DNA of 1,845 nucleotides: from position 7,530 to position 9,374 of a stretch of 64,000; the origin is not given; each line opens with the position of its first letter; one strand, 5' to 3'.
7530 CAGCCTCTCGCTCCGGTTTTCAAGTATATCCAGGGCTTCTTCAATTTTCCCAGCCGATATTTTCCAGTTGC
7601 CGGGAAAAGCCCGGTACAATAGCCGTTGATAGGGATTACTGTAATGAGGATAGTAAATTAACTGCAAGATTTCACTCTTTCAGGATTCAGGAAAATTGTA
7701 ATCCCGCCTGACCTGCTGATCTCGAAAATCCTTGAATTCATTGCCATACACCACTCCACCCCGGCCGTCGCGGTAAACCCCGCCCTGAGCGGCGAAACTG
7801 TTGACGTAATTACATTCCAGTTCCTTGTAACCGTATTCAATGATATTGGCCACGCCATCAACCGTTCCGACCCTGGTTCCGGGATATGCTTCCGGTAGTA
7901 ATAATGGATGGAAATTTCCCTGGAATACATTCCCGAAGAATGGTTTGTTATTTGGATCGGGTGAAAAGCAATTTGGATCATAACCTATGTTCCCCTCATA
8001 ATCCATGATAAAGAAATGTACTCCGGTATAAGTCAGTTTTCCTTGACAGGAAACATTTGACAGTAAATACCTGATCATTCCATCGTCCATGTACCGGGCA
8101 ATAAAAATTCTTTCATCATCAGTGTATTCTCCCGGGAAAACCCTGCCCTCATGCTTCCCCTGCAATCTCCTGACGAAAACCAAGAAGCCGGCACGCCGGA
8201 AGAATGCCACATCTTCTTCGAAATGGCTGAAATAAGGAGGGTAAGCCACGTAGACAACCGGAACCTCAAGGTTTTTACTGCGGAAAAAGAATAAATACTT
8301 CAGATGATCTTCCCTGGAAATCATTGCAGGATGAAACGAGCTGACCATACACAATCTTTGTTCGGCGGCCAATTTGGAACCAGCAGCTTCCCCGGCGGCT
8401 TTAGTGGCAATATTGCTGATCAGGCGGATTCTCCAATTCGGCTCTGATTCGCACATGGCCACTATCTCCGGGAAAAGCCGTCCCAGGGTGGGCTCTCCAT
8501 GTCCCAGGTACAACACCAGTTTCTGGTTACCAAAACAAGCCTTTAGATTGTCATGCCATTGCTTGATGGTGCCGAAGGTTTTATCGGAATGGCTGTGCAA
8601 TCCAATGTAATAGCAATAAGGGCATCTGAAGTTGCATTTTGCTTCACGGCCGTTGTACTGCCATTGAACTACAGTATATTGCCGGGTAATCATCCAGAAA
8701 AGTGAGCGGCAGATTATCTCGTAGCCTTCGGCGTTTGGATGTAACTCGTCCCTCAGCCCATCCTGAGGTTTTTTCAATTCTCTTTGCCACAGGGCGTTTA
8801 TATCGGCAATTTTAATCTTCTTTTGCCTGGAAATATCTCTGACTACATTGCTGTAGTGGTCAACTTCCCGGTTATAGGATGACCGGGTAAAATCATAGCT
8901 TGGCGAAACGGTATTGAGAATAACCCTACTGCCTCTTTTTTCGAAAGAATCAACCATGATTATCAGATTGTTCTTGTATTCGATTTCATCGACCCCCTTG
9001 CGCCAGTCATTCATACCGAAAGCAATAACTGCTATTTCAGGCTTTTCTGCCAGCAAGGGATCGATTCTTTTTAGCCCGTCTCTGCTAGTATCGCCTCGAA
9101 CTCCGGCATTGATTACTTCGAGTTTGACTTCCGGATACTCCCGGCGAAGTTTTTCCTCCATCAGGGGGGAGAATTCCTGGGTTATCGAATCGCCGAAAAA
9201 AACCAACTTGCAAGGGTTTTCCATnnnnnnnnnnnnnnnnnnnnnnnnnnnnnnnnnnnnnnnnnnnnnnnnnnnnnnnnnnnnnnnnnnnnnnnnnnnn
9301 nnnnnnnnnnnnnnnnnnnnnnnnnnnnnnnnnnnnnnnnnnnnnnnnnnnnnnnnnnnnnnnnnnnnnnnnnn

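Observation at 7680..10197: SGNH/GDSL hydrolase fused to a radical SAM domain, translationally coupled to a paralogous stand-alone radical SAM gene inside a glycosyltransferase operon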

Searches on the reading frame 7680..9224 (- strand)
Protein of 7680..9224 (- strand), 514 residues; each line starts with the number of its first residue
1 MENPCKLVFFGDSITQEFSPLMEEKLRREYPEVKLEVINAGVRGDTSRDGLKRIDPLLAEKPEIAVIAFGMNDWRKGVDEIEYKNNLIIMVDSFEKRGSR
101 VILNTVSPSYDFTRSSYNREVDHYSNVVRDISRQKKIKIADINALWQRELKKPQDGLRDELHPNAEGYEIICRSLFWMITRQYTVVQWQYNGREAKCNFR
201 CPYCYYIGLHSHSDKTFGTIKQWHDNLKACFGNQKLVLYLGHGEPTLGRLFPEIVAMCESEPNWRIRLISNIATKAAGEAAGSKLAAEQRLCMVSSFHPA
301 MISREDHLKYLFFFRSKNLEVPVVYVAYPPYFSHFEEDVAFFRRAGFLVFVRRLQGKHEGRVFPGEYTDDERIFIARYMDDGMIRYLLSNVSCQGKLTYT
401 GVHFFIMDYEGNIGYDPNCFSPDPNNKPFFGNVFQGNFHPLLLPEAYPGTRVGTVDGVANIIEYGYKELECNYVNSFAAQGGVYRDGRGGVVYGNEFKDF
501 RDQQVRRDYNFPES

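Call 6: search_protein_families(library=pfam, proteins=[window:7680-9224:-], max_evalue=0.01)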
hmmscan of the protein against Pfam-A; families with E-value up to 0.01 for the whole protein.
window:7680-9224:- (514 aa): 5 families
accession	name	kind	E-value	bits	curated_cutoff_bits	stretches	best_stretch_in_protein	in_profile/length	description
PF13472.12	Lipase_GDSL_2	-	2e-26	94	32.9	1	9-170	1-178/178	GDSL-like Lipase/Acylhydrolase family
PF00657.28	Lipase_GDSL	-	2.6e-13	51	23.6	1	7-171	1-204/208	GDSL-like Lipase/Acylhydrolase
PF25182.1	NonGDSL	-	1e-06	28.7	80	1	16-138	48-168/220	Non-GDSL lipase-like family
PF04055.27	Radical_SAM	-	3.6e-06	27.7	29.5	1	196-271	6-85/166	Radical SAM superfamily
PF04311.20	DUF459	-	1.6e-05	24.8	27.2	1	7-152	2-159/197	Protein of unknown function (DUF459)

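Call 7: search_protein_families(library=ncbifam, proteins=[window:7680-9224:-], max_evalue=0.01)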
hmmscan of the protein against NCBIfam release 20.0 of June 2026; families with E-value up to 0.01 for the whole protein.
window:7680-9224:- (514 aa): 8 families
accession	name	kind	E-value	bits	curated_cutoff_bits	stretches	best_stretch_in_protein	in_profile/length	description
NF007819.1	PRK10528.1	equivalog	4.2e-09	36.4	270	1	14-179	46-201/210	multifunctional acyl-CoA thioesterase I/protease I/lysophospholipase L1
NF038073.1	rSAM_STM4011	subfamily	1.6e-07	30.9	200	1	190-440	5-239/278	STM4011 family radical SAM protein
NF042968.1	AcxylEst_AxeA1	equivalog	6.1e-07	28.1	700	1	58-171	340-455/459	acetylxylan esterase AxeA1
NF045646.2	rSAM_Se_TrsS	equivalog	2.7e-06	26.2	490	1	196-271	95-169/441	radical SAM (seleno)protein TrsS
NF038283.1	viperin_w_prok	equivalog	0.0013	18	180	1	196-271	11-91/281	viperin family antiviral radical SAM protein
TIGR04317.1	W_rSAM_matur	equivalog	0.0043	16.2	380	0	195-269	12-85/349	tungsten cofactor oxidoreductase radical SAM maturase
NF047865.1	rSAM_PapB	equivalog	0.0049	16.1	340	1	196-260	12-80/330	PapB family radical SAM/SPASM ranthipeptide maturase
TIGR02666.1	moaA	equivalog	0.009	15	284.05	0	196-270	19-98/336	GTP 3',8-cyclase MoaA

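Call 8: find_homologous_proteins(query=window:7680-9224:-)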
Query window:7680-9224:- (514 aa): 243 proteins with E <= 0.001 among 6823 candidates; the best 120 are listed.
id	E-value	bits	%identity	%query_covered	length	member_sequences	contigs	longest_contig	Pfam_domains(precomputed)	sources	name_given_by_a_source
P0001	0.0e+0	1219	100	100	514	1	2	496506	PF04311.21,PF04055.28,PF25182.2,PF13472.13,PF00657.29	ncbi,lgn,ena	-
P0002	1.2e-228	778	63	100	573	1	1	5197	PF04311.21,PF04055.28,PF25182.2,PF13472.13,PF00657.29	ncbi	-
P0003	1.4e-218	745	60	100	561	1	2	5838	PF04055.28,PF25182.2,PF13472.13,PF00657.29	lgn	-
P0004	9.3e-218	742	61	100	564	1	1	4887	PF04311.21,PF04055.28,PF25182.2,PF17182.11,PF13472.13,PF00657.29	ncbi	ncbi:MAG: GDSL-type esterase/lipase family protein [Elusimicrobiota bacterium]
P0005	1.3e-214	732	60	100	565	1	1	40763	PF04055.28,PF25182.2,PF13472.13,PF00657.29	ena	-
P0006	3.3e-214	730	58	100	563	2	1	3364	PF04311.21,PF04055.28,PF25182.2,PF13472.13,PF00657.29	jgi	jgi:lysophospholipase L1-like esterase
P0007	2.7e-213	727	60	98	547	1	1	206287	PF04055.28,PF25182.2,PF13472.13,PF00657.29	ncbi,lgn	-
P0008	6.7e-212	723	59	100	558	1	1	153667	PF04055.28,PF25182.2,PF13472.13,PF00657.29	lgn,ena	-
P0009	1.8e-211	721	59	100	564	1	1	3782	PF04055.28,PF25182.2,PF13472.13,PF00657.29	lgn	-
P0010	5.6e-211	720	58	100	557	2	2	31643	PF04055.28,PF13472.13,PF00657.29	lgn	-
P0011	7.1e-210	716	58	100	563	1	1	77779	PF04311.21,PF04055.28,PF25182.2,PF13472.13,PF00657.29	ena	-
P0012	9.4e-201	686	56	100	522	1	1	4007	PF04311.21,PF25182.2,PF13472.13,PF00657.29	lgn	-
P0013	1.0e-200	686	56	100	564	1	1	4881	PF04055.28,PF25182.2,PF13472.13,PF00657.29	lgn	-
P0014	1.2e-198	679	56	100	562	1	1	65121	PF04055.28,PF25182.2,PF17182.11,PF13472.13,PF00657.29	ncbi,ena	-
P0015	6.1e-198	677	56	100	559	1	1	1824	PF04311.21,PF04055.28,PF17182.11,PF13472.13,PF00657.29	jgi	jgi:acyl-CoA thioesterase I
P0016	3.7e-195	668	57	100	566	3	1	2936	PF04055.28,PF25182.2,PF13472.13,PF00657.29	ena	-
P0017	3.1e-194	665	55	100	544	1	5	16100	PF04055.28,PF25182.2,PF17182.11,PF13472.13,PF00657.29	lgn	-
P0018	4.4e-193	661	54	99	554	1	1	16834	PF25182.2,PF13472.13,PF00657.29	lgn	-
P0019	1.2e-191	656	55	100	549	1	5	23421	PF04055.28,PF13472.13,PF00657.29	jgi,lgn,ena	-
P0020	6.7e-191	654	56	99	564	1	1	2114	PF04055.28,PF13472.13,PF00657.29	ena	-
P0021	1.0e-190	653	55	100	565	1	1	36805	PF04055.28,PF25182.2,PF13472.13,PF00657.29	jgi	jgi:acyl-CoA thioesterase-1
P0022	6.6e-188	644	53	100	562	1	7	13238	PF04311.21,PF04055.28,PF25182.2,PF13472.13,PF00657.29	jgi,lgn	jgi:lysophospholipase L1-like esterase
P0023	2.0e-187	642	53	99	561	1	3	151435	PF04311.21,PF25182.2,PF17182.11,PF13472.13,PF00657.29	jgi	jgi:acyl-CoA thioesterase-1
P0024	8.2e-186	637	55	100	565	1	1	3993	PF04055.28,PF25182.2,PF13472.13,PF00657.29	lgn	-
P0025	1.3e-185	636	53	100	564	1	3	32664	PF04311.21,PF25182.2,PF17182.11,PF13472.13,PF00657.29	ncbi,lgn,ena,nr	ncbi:MAG: hypothetical protein ISS28_02265 [Candidatus Cloacimonetes bacterium]|nr:hypothetical prot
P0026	1.5e-185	636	53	99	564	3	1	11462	PF04311.21,PF04055.28,PF25182.2,PF13472.13,PF00657.29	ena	-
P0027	1.7e-184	632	54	100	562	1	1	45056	PF04055.28,PF13472.13,PF00657.29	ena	-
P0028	1.6e-182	626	52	100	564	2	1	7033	PF04311.21,PF04055.28,PF25182.2,PF17182.11,PF13472.13,PF00657.29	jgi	-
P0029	8.2e-182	624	52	100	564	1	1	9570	PF04311.21,PF04055.28,PF25182.2,PF13472.13,PF00657.29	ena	-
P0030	3.3e-181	622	52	99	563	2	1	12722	PF04055.28,PF25182.2,PF13472.13,PF00657.29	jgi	jgi:acyl-CoA thioesterase-1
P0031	3.3e-181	622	52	100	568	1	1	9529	PF04055.28,PF13472.13,PF00657.29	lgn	-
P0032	1.4e-180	619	51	100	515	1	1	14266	PF04055.28,PF25182.2,PF13472.13,PF00657.29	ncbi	-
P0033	5.1e-180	618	52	99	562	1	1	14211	PF04311.21,PF04055.28,PF25182.2,PF13472.13,PF00657.29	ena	-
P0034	1.0e-179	617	53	100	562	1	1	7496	PF04055.28,PF25182.2,PF17182.11,PF13472.13,PF00657.29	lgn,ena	-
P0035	1.2e-178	613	51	100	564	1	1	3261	PF04311.21,PF04055.28,PF25182.2,PF17182.11,PF13472.13,PF00657.29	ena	-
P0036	2.8e-177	609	50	99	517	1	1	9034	PF04311.21,PF04055.28,PF13472.13,PF00657.29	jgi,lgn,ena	-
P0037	3.1e-177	608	49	100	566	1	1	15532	PF13472.13,PF00657.29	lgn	-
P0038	3.0e-175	602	50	100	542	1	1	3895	PF04311.21,PF04055.28,PF13472.13,PF00657.29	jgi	jgi:lysophospholipase L1-like esterase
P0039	1.1e-174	600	50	100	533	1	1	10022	PF04311.21,PF04055.28,PF25182.2,PF17182.11,PF13472.13,PF00657.29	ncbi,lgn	-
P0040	4.8e-174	598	50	98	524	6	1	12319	PF04311.21,PF04055.28,PF13472.13,PF00657.29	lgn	-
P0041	8.5e-174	597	51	100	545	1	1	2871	PF04311.21,PF04055.28,PF25182.2,PF13472.13,PF00657.29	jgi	jgi:lysophospholipase L1-like esterase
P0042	2.8e-173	595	51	100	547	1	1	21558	PF04311.21,PF25182.2,PF13472.13,PF00657.29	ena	-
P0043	5.0e-173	595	52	100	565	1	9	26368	PF04055.28,PF13472.13,PF00657.29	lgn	-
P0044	5.2e-173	594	50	99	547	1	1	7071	PF04311.21,PF04055.28,PF25182.2,PF17182.11,PF13472.13,PF00657.29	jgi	jgi:acyl-CoA thioesterase-1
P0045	1.9e-172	593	53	96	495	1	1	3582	PF04055.28,PF25182.2,PF17182.11,PF13472.13,PF00657.29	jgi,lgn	-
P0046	8.8e-172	590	48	100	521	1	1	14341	PF04311.21,PF04055.28,PF13472.13,PF00657.29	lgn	-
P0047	6.8e-171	587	49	100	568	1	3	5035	PF04055.28,PF25182.2,PF17182.11,PF13472.13,PF00657.29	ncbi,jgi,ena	-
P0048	7.7e-171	587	50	100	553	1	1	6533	PF04055.28,PF25182.2,PF13472.13,PF00657.29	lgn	-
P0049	1.3e-169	583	49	98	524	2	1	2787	PF04311.21,PF04055.28,PF13472.13,PF00657.29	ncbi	ncbi:MAG: GDSL-type esterase/lipase family protein [Thermotogota bacterium]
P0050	4.6e-169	581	48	99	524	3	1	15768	PF04311.21,PF04055.28,PF13472.13,PF00657.29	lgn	-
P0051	8.2e-169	581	49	100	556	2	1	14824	PF04055.28,PF25182.2,PF13472.13,PF00657.29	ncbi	ncbi:hypothetical protein ES705_07324 [subsurface metagenome]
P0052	5.4e-168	578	49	100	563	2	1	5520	PF04055.28,PF25182.2,PF13472.13,PF00657.29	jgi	-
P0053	6.1e-168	578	49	100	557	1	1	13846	PF04311.21,PF13472.13,PF00657.29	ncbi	-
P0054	1.5e-167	576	49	100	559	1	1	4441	PF04055.28,PF17182.11,PF13472.13,PF00657.29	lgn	-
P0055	1.9e-166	573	49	99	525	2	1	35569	PF04311.21,PF04055.28,PF13472.13,PF00657.29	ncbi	ncbi:MAG: GDSL-type esterase/lipase family protein [Campylobacterota bacterium]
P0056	5.9e-166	571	48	99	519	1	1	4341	PF04311.21,PF04055.28,PF13472.13,PF00657.29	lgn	-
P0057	1.6e-165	570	47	100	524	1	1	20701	PF04311.21,PF04055.28,PF13472.13,PF00657.29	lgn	-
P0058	3.5e-165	569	49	100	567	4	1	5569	PF04311.21,PF04055.28,PF17182.11,PF13472.13,PF00657.29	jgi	jgi:lysophospholipase L1-like esterase/MoaA/NifB/PqqE/SkfB family radical SAM enzyme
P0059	4.5e-165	568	48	99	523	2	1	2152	PF04311.21,PF04055.28,PF13472.13,PF00657.29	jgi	jgi:lysophospholipase L1-like esterase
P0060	5.6e-165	568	48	100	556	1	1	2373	PF04055.28,PF13472.13,PF00657.29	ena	-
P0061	9.6e-165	567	48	98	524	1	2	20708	PF04311.21,PF04055.28,PF13472.13,PF00657.29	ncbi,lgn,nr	ncbi:MAG: GDSL-type esterase/lipase family protein [Campylobacterota bacterium]|nr:GDSL-type esteras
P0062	1.5e-164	567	49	100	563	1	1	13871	PF04055.28,PF13472.13,PF00657.29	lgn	-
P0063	7.1e-164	564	48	100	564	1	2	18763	PF04055.28,PF13472.13,PF00657.29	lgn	-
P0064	9.4e-164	564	48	100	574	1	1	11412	PF04055.28,PF25182.2,PF13472.13,PF00657.29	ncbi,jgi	ncbi:MAG: GDSL-type esterase/lipase family protein [Dehalococcoidia bacterium]|jgi:acyl-CoA thioeste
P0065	4.9e-163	562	50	98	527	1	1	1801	PF04311.21,PF04055.28,PF13472.13,PF00657.29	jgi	jgi:acyl-CoA thioesterase-1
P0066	2.4e-162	559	48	100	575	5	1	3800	PF04055.28,PF17182.11,PF13472.13,PF00657.29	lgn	-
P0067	2.5e-162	559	48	99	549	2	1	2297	PF04055.28,PF13472.13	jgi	-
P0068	7.0e-162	558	48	100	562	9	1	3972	PF04055.28,PF13472.13,PF00657.29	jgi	jgi:lysophospholipase L1-like esterase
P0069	5.9e-161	555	48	100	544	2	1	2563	PF04055.28,PF13472.13,PF00657.29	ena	-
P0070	1.0e-160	554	46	99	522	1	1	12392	PF04311.21,PF04055.28,PF13472.13,PF00657.29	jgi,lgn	jgi:lysophospholipase L1-like esterase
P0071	1.5e-160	553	48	100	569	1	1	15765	PF04055.28,PF25182.2,PF13472.13,PF00657.29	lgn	-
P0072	2.4e-160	553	47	100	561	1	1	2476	PF04055.28,PF13472.13,PF00657.29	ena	-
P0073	3.1e-160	552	49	100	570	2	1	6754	PF04055.28,PF13472.13,PF00657.29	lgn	-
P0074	1.6e-159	550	47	100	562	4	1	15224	PF04055.28,PF25182.2,PF13472.13,PF00657.29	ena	-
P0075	2.1e-159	550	48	100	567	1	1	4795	PF04055.28,PF17182.11,PF13472.13,PF00657.29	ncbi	ncbi:GDSL-type esterase/lipase family protein [Chloroflexota bacterium]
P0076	3.2e-159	549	47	100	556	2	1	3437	PF04055.28,PF25182.2,PF13472.13,PF00657.29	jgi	jgi:lysophospholipase L1-like esterase/MoaA/NifB/PqqE/SkfB family radical SAM enzyme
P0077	3.5e-158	546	47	100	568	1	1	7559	PF04055.28,PF25182.2,PF17182.11,PF13472.13,PF00657.29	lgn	-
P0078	4.5e-158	545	47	100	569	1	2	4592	PF04311.21,PF04055.28,PF25182.2,PF17182.11,PF13472.13,PF00657.29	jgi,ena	-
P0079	5.2e-158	545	47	100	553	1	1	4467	PF04055.28,PF25182.2,PF13472.13,PF00657.29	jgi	jgi:lysophospholipase L1-like esterase/MoaA/NifB/PqqE/SkfB family radical SAM enzyme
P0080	7.0e-158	545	48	100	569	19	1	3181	PF04055.28,PF13472.13,PF00657.29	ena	-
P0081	3.2e-157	542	55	82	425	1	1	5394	PF04311.21,PF04055.28,PF25182.2,PF17182.11,PF13472.13,PF00657.29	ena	-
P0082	6.8e-156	538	47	99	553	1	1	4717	PF04055.28,PF25182.2,PF13472.13,PF00657.29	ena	-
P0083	9.3e-156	538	46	100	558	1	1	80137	PF04311.21,PF04055.28,PF25182.2,PF13472.13,PF00657.29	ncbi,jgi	-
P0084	5.9e-154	532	47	100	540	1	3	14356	PF04055.28,PF25182.2,PF13472.13,PF00657.29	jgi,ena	-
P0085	7.3e-154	531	47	100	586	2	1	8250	PF04055.28,PF25182.2,PF13472.13,PF00657.29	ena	-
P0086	1.5e-153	530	45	100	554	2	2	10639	PF04311.21,PF04055.28,PF25182.2,PF17182.11,PF13472.13,PF00657.29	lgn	-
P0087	5.7e-153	528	45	100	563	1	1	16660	PF04055.28,PF25182.2,PF13472.13,PF00657.29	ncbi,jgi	ncbi:MAG: GDSL-type esterase/lipase family protein [Candidatus Helarchaeota archaeon]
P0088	6.2e-153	528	45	100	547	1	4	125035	PF04055.28,PF17182.11,PF13472.13,PF00657.29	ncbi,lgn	-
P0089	6.2e-153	528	46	100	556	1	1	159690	PF04055.28,PF25182.2,PF17182.11,PF13472.13,PF00657.29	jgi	jgi:acyl-CoA thioesterase-1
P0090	7.1e-153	528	47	100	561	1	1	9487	PF04055.28,PF13472.13,PF00657.29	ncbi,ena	-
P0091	1.7e-152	527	47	100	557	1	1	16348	PF04055.28,PF25182.2,PF13472.13,PF00657.29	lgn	-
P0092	1.4e-149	517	44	100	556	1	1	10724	PF04311.21,PF04055.28,PF25182.2,PF13472.13,PF00657.29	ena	-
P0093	3.9e-149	516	45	99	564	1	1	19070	PF04055.28,PF13472.13,PF00657.29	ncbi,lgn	ncbi:MAG: GDSL-type esterase/lipase family protein [Candidatus Zixiibacteriota bacterium]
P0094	5.9e-149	515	45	100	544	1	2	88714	PF04055.28,PF17182.11,PF13472.13,PF00657.29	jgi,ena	jgi:acyl-CoA thioesterase-1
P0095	1.9e-148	513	46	100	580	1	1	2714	PF04311.21,PF25182.2,PF17182.11,PF13472.13,PF00657.29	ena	-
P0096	2.6e-148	513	44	100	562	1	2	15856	PF04311.21,PF04055.28,PF25182.2,PF13472.13,PF00657.29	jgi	jgi:lysophospholipase L1-like esterase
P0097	2.5e-146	506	45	99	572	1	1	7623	PF13472.13,PF00657.29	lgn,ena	-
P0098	5.3e-146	505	44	100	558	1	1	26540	PF04055.28,PF13472.13,PF00657.29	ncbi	-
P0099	6.8e-146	505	44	100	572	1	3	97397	PF04311.21,PF04055.28,PF25182.2,PF13472.13,PF00657.29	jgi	-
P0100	1.3e-145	504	44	100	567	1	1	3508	PF25182.2,PF13472.13,PF00657.29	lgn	-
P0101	1.4e-145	504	44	100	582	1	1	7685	PF04055.28,PF25182.2,PF17182.11,PF13472.13,PF00657.29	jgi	jgi:acyl-CoA thioesterase-1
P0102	3.0e-145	503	45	100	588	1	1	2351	PF13472.13,PF00657.29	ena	-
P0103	8.9e-145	501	43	100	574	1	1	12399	PF04055.28,PF17182.11,PF13472.13,PF00657.29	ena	-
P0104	1.7e-144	500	45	100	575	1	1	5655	PF04055.28,PF25182.2,PF13472.13,PF00657.29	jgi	jgi:acyl-CoA thioesterase-1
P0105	5.0e-144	499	45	100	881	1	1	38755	PF04311.21,PF04055.28,PF17182.11,PF13472.13,PF00657.29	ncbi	ncbi:MAG: GDSL-type esterase/lipase family protein [bacterium]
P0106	6.3e-143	495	45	100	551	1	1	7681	PF04055.28,PF25182.2,PF13472.13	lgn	-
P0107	6.4e-142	492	44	100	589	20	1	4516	PF17182.11,PF13472.13,PF00657.29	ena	-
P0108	2.0e-141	490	44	100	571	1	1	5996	PF04055.28,PF25182.2,PF17182.11,PF13472.13,PF00657.29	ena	-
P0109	3.4e-140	486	43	100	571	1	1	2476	PF13472.13,PF00657.29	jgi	-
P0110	5.6e-140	485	43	100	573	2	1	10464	PF04311.21,PF25182.2,PF17182.11,PF13472.13,PF00657.29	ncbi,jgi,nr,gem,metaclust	ncbi:MAG: hypothetical protein AMS15_07830 [Planctomycetes bacterium DG_23]|nr:MAG: hypothetical pro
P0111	1.2e-139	484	44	100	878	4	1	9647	PF13649.13,PF04055.28,PF25182.2,PF13472.13,PF08241.19,PF08242.19,PF00657.29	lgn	-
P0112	2.4e-139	483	43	100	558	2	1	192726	PF04311.21,PF04055.28,PF25182.2,PF13472.13,PF00657.29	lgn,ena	-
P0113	4.8e-139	482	44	100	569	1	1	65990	PF04311.21,PF17182.11,PF13472.13,PF00657.29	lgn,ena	-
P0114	1.9e-138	480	46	98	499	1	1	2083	PF13472.13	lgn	-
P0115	2.2e-138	480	45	100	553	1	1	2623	PF04055.28,PF25182.2,PF17182.11,PF13472.13,PF00657.29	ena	-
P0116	3.0e-136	473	43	99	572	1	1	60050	PF04311.21,PF04055.28,PF13472.13,PF00657.29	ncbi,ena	-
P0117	3.0e-135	470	43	100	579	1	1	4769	PF25182.2,PF17182.11,PF13472.13,PF00657.29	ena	-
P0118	3.5e-135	470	44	100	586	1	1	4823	PF04311.21,PF17182.11,PF13472.13,PF00657.29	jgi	jgi:lysophospholipase L1-like esterase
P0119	2.8e-133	463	41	99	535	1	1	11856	PF04055.28,PF25182.2,PF13472.13,PF00657.29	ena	-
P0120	6.6e-133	462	42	100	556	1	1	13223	PF04311.21,PF04055.28,PF25182.2,PF17182.11,PF13472.13,PF00657.29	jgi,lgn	jgi:acyl-CoA thioesterase-1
